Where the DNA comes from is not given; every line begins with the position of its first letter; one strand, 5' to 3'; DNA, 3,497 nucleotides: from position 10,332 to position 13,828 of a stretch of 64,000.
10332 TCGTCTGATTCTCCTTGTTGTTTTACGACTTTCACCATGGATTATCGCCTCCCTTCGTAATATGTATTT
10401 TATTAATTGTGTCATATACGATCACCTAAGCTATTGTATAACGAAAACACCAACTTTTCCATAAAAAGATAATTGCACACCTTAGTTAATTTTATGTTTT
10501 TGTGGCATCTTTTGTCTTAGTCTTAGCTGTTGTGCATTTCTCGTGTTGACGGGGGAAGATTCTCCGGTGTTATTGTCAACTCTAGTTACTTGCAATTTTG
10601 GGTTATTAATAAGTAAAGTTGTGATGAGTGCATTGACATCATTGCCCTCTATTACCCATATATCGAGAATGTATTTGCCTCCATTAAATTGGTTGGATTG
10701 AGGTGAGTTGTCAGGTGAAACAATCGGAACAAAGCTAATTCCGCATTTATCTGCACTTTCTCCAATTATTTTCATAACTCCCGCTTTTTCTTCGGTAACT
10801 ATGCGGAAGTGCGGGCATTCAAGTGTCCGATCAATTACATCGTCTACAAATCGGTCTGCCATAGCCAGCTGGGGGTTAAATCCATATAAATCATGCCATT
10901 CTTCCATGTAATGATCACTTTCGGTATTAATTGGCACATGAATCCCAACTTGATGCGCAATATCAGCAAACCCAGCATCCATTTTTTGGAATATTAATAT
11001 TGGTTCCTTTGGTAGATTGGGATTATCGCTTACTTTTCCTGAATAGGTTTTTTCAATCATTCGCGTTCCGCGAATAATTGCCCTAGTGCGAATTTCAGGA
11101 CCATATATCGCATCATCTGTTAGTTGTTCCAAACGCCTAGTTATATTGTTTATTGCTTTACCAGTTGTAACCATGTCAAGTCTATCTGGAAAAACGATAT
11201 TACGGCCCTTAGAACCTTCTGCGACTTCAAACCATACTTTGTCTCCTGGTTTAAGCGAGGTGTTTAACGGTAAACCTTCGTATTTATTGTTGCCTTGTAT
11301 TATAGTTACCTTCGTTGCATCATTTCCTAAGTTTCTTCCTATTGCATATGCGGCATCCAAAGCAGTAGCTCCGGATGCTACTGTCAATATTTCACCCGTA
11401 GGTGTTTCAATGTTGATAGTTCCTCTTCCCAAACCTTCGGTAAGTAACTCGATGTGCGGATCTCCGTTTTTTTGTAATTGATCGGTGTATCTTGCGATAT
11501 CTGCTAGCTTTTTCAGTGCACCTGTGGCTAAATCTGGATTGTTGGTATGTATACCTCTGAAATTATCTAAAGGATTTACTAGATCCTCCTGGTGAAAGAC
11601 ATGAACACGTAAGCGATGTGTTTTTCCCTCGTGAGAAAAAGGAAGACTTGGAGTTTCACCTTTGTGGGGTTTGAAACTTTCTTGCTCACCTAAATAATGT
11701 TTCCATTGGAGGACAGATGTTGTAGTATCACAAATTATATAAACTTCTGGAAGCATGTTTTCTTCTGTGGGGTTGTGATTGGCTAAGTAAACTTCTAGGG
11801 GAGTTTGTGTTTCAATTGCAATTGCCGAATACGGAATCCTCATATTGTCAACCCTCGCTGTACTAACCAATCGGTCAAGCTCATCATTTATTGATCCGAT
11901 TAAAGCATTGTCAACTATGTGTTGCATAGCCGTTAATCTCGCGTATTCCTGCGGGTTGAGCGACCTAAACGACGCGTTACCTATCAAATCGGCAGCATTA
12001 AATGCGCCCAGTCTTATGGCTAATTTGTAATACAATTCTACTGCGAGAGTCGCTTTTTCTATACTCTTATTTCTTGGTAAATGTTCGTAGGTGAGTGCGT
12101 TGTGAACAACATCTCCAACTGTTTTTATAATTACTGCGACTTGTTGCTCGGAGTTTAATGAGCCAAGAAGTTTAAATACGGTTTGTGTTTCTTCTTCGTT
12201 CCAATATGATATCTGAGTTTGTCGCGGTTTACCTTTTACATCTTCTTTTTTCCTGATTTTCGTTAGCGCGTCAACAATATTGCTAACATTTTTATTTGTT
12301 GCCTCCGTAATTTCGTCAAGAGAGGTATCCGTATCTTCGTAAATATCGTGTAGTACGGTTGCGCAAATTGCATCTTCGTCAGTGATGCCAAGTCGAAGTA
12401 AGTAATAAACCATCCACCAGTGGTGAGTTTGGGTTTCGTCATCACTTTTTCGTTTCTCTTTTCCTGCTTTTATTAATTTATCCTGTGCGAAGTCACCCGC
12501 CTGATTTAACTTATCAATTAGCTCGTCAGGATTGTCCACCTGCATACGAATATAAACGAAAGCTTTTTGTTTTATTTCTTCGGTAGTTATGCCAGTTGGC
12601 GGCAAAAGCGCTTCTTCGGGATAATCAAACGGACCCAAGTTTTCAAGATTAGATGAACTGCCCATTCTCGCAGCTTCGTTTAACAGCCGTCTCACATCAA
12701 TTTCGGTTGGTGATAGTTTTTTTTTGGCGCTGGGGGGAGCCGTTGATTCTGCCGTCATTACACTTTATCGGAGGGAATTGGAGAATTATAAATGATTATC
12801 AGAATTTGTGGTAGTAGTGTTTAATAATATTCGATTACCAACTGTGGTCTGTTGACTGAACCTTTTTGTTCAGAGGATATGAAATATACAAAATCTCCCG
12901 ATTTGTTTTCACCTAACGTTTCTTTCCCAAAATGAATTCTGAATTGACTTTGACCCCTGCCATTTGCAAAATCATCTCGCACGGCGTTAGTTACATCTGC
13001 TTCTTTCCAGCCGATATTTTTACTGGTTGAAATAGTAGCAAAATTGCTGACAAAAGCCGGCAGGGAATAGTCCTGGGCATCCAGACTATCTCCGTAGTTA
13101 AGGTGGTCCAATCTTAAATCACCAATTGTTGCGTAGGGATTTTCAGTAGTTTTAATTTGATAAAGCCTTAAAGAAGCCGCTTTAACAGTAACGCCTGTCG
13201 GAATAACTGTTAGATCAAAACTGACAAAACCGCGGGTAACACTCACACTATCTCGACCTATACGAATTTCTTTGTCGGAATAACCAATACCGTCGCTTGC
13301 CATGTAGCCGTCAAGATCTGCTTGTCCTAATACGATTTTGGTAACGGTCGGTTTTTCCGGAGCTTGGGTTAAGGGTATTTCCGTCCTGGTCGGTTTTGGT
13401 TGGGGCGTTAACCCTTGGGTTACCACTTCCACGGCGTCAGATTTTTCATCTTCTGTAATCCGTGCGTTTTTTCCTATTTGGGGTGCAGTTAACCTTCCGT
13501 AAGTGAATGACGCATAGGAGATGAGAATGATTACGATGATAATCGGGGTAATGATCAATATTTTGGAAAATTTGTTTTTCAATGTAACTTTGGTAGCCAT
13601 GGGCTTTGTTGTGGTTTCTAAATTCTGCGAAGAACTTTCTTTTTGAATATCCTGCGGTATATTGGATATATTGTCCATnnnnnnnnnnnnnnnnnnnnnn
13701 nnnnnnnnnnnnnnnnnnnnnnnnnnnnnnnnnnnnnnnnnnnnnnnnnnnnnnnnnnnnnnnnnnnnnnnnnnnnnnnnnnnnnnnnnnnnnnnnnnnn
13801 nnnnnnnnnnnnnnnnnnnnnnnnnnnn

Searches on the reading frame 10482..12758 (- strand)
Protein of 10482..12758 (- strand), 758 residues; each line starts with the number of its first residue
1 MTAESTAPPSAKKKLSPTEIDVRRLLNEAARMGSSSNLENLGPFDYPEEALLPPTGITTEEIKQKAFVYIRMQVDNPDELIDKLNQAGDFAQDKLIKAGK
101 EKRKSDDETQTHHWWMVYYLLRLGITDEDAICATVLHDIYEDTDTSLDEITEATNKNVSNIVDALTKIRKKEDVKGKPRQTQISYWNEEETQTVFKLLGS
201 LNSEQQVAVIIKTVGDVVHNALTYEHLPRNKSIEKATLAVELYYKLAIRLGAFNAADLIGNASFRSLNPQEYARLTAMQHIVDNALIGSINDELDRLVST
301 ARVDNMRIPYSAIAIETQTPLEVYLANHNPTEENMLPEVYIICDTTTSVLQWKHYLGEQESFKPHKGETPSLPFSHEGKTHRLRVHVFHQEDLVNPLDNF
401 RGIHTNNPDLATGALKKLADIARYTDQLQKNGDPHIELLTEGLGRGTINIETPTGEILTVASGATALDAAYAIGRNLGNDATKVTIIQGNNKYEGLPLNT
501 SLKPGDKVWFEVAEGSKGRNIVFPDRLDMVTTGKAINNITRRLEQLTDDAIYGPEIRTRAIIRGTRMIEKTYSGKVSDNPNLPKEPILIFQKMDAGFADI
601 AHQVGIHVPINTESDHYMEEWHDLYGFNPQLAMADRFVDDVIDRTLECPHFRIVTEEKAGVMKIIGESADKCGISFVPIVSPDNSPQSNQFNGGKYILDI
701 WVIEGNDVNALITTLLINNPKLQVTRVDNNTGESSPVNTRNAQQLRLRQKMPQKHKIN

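Call 8: search_protein_families(library=pfam, proteins=[window:10482-12758:-], max_evalue=0.01)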
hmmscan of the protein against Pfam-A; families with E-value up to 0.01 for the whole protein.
window:10482-12758:- (758 aa): 3 families
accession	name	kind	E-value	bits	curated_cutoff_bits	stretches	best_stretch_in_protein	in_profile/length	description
PF13328.12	HD_4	-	4.8e-15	56.1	27.2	1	97-252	10-155/156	HD domain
PF02824.27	TGS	-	5.5e-07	30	22.2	1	448-508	1-56/60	TGS domain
PF10007.15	DUF2250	-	0.0088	16.6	24.4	0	72-120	34-81/93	Uncharacterized protein conserved in archaea (DUF2250)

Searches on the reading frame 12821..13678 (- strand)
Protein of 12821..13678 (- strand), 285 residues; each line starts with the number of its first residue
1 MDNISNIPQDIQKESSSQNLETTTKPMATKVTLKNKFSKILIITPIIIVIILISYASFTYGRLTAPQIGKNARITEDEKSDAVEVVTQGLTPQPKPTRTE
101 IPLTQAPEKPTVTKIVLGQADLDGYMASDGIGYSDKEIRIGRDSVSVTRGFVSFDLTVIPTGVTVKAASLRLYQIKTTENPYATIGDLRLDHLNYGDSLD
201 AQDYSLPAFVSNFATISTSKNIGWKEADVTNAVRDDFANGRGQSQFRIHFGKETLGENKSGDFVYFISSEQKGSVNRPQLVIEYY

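Call 8: search_protein_families(library=pfam, proteins=[window:12821-13678:-], max_evalue=0.01)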
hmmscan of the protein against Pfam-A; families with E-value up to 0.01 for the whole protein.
window:12821-13678:- (285 aa): 2 families
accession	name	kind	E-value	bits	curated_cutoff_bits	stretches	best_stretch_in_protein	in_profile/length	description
PF24517.2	CBM96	-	3.3e-08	34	26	1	146-283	38-163/164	Carbohydrate-binding module family 96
PF00688.24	TGFb_propeptide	-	7.1e-06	26.3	25.8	1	152-253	112-212/242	TGF-beta propeptide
